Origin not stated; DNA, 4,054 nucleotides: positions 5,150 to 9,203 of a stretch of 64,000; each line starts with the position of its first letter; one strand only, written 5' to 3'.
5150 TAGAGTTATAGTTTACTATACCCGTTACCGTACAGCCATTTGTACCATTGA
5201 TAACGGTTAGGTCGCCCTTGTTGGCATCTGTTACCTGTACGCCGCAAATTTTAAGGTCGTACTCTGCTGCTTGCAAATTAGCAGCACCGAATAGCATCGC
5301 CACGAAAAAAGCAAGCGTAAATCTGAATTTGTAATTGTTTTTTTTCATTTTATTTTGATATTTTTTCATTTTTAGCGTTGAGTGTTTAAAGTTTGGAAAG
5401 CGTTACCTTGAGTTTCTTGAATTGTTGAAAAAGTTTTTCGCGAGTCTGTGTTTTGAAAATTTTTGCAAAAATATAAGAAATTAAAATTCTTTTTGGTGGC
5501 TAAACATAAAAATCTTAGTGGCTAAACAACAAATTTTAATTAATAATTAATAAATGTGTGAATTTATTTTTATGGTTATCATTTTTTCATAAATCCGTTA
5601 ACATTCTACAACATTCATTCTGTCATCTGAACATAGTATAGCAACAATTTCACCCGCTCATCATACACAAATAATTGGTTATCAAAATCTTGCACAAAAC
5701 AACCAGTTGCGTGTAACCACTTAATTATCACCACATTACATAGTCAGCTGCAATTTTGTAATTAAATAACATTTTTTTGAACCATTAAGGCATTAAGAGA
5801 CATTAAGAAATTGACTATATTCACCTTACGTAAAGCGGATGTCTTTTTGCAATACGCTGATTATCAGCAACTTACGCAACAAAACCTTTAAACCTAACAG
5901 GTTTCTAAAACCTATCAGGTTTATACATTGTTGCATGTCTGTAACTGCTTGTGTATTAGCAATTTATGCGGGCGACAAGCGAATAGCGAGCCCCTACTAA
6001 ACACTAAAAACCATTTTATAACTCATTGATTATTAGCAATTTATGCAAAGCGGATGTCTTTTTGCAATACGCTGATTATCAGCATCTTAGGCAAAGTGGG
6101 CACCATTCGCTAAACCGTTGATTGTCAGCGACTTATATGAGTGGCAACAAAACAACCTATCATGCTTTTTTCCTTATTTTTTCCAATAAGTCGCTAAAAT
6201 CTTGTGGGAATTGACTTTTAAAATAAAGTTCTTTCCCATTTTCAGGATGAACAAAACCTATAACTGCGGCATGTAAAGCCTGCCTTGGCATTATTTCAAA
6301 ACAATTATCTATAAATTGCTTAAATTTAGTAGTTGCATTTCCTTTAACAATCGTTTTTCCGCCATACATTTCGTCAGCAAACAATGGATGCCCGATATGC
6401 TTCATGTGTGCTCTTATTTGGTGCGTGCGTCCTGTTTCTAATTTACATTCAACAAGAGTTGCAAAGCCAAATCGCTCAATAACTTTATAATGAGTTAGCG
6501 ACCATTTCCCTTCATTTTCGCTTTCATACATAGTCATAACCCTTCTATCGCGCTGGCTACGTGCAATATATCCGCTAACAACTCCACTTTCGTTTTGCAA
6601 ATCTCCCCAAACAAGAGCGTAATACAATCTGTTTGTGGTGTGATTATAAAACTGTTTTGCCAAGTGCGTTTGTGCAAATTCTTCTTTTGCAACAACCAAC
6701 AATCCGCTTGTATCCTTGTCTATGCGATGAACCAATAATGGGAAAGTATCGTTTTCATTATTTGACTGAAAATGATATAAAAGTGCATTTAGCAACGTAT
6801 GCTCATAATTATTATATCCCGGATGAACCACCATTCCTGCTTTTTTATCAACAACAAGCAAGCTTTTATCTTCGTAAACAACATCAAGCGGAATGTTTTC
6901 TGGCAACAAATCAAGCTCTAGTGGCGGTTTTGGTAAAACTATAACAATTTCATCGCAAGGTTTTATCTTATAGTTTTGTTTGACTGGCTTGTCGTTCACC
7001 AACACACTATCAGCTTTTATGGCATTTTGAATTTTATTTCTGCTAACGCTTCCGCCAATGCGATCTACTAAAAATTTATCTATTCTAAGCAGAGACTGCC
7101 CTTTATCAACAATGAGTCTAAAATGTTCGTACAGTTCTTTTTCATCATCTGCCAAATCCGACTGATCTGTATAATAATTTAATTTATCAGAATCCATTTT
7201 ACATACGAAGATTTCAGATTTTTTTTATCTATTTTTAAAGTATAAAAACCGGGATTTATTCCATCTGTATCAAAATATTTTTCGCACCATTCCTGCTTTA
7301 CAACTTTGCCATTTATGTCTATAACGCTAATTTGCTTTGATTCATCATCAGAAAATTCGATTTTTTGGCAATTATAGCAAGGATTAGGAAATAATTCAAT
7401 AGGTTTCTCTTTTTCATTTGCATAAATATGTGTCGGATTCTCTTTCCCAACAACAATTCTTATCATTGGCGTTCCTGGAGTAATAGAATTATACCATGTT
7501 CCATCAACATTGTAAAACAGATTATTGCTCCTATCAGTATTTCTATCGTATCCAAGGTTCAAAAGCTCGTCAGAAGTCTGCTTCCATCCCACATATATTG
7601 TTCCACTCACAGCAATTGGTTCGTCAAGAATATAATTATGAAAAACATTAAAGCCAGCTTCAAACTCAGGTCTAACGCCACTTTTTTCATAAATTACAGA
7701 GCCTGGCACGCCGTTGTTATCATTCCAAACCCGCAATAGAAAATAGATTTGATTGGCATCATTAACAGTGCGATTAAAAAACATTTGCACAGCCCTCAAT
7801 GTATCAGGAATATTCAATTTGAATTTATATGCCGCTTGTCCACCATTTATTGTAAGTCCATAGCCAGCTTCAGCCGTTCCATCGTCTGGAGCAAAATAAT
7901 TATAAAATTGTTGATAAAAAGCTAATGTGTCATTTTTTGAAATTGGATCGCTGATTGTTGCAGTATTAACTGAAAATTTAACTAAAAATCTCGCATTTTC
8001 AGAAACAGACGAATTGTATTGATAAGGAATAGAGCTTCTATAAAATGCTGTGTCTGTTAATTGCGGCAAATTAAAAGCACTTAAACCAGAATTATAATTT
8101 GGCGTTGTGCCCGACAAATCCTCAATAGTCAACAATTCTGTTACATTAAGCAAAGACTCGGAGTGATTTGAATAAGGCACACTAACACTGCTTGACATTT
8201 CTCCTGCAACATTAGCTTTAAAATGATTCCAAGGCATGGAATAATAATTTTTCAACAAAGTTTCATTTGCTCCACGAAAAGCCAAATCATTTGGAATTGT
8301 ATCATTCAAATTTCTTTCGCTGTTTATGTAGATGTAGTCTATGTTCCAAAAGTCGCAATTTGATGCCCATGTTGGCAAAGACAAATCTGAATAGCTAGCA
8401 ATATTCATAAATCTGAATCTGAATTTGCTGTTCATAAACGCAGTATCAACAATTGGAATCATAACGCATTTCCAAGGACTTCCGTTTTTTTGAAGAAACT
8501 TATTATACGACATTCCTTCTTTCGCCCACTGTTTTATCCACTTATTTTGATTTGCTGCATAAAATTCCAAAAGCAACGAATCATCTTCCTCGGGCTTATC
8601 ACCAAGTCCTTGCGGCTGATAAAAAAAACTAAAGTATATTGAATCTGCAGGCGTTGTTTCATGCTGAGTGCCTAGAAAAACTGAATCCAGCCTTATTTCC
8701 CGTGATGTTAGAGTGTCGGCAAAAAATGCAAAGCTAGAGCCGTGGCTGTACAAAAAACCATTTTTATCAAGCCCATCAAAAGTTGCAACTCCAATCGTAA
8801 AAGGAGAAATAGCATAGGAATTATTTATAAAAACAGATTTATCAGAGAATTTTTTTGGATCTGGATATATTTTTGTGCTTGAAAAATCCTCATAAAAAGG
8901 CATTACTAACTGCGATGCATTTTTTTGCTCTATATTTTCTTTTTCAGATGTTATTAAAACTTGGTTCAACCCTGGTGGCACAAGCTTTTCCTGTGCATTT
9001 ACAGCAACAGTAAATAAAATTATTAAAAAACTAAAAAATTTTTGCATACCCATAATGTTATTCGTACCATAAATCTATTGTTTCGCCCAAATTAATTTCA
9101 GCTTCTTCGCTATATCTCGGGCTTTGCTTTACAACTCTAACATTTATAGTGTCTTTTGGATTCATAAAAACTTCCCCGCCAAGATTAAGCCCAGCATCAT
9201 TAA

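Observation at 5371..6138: Dispersed mosaic intergenic repeat family with a 21-nt core, here expanded into a five-copy array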

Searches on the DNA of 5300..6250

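Call 77: search_rna_families(source=window, start=5300, end=6250, threshold=evalue, max_evalue=1)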
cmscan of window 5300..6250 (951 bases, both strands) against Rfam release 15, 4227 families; matches with E-value up to 1: 0.
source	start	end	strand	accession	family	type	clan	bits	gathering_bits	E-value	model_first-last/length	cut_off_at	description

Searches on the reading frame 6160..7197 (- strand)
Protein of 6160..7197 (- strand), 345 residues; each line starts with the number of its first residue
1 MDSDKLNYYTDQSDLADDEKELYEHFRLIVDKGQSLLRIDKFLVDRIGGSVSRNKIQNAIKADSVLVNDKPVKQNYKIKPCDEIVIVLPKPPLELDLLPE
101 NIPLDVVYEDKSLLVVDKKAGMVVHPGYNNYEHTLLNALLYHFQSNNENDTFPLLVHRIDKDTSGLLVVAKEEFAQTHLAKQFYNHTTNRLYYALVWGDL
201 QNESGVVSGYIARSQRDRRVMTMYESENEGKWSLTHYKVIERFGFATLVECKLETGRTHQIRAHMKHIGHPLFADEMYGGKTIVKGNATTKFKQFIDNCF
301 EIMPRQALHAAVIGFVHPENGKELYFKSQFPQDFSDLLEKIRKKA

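Call 33: search_protein_families(library=pfam, proteins=[window:6160-7197:-])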
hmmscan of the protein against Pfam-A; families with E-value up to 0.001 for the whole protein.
window:6160-7197:- (345 aa): 2 families
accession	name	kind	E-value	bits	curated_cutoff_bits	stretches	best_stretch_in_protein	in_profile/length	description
PF00849.27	PseudoU_synth_2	-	2.2e-32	112.8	26.8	1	113-267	2-152/152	RNA pseudouridylate synthase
PF01479.30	S4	-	4e-10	39.7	22.8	1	38-84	2-48/48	S4 domain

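Call 43: find_encoding_contigs(protein=window:6160-7197:-, flank=3000, max_places=10)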
Protein window:6160-7197:- (345 aa): 19 contigs read that carry it; 10 places shown.
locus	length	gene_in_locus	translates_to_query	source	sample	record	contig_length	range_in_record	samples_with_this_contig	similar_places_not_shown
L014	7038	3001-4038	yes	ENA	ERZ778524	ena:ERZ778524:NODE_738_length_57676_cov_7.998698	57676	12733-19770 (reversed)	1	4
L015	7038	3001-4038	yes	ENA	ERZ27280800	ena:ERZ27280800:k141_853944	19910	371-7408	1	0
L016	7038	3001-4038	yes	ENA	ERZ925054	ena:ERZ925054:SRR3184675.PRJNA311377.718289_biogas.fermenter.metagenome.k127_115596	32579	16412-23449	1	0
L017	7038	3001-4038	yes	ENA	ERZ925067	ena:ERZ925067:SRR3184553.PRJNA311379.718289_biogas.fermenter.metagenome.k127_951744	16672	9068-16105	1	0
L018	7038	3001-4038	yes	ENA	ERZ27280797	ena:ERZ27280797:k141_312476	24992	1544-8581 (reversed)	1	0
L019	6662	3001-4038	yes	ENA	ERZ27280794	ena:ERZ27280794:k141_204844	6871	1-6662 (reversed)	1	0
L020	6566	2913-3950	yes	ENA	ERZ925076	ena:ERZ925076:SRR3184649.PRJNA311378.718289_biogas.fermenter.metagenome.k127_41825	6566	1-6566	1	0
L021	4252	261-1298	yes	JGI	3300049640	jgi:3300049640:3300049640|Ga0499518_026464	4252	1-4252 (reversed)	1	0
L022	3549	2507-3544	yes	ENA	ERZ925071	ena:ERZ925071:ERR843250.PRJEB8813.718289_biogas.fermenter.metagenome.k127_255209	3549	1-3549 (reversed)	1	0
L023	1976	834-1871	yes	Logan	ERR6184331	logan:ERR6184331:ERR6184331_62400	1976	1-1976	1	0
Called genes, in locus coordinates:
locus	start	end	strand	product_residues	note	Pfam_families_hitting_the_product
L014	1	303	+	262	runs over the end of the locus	PF00795:CN_hydrolase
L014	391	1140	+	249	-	PF03793:PASTA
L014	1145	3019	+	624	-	PF18962:Por_Secre_tail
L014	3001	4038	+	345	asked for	PF01479:S4, PF00849:PseudoU_synth_2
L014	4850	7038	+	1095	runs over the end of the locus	PF09479:Flg_new, PF18998:Flg_new_2 (weak), PF18962:Por_Secre_tail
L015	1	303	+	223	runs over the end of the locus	?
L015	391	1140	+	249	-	PF03793:PASTA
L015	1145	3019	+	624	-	PF18962:Por_Secre_tail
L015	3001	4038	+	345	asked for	PF01479:S4, PF00849:PseudoU_synth_2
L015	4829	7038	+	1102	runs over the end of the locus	PF09479:Flg_new, PF18998:Flg_new_2 (weak), PF18962:Por_Secre_tail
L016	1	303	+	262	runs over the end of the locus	PF00795:CN_hydrolase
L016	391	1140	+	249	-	PF03793:PASTA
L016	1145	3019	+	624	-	PF18962:Por_Secre_tail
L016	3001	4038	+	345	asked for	PF01479:S4, PF00849:PseudoU_synth_2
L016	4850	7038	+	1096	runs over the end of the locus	PF09479:Flg_new, PF18998:Flg_new_2, PF18962:Por_Secre_tail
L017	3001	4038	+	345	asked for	PF01479:S4, PF00849:PseudoU_synth_2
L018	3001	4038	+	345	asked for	PF01479:S4, PF00849:PseudoU_synth_2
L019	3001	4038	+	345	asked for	PF01479:S4, PF00849:PseudoU_synth_2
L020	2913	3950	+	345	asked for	PF01479:S4, PF00849:PseudoU_synth_2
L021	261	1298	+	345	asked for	PF01479:S4, PF00849:PseudoU_synth_2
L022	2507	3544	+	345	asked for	PF01479:S4, PF00849:PseudoU_synth_2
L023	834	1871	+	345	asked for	PF01479:S4, PF00849:PseudoU_synth_2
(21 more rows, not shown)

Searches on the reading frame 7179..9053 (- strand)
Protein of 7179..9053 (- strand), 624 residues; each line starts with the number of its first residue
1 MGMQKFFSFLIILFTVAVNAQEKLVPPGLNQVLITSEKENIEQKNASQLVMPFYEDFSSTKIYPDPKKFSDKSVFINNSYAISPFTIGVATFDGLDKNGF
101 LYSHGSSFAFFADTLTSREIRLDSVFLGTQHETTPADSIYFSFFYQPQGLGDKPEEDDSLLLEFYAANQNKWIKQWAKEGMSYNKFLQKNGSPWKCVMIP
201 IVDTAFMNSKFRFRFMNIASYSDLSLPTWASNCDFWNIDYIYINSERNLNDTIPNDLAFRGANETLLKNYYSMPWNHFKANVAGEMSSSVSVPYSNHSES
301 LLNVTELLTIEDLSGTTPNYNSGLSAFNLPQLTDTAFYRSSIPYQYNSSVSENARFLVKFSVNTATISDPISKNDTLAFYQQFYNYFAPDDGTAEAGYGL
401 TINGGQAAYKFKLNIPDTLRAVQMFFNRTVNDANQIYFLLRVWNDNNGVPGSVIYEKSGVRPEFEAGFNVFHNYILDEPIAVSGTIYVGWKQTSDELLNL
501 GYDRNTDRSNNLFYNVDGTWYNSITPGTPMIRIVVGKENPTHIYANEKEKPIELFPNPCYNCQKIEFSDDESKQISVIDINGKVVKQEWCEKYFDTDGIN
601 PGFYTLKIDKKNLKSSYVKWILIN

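Call 33: search_protein_families(library=pfam, proteins=[window:7179-9053:-])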
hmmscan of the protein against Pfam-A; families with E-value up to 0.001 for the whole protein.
window:7179-9053:- (624 aa): 1 family
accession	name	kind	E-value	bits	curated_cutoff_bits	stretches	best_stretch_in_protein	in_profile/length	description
PF18962.6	Por_Secre_tail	-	1.1e-07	32.5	27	1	554-618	1-71/75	Secretion system C-terminal sorting domain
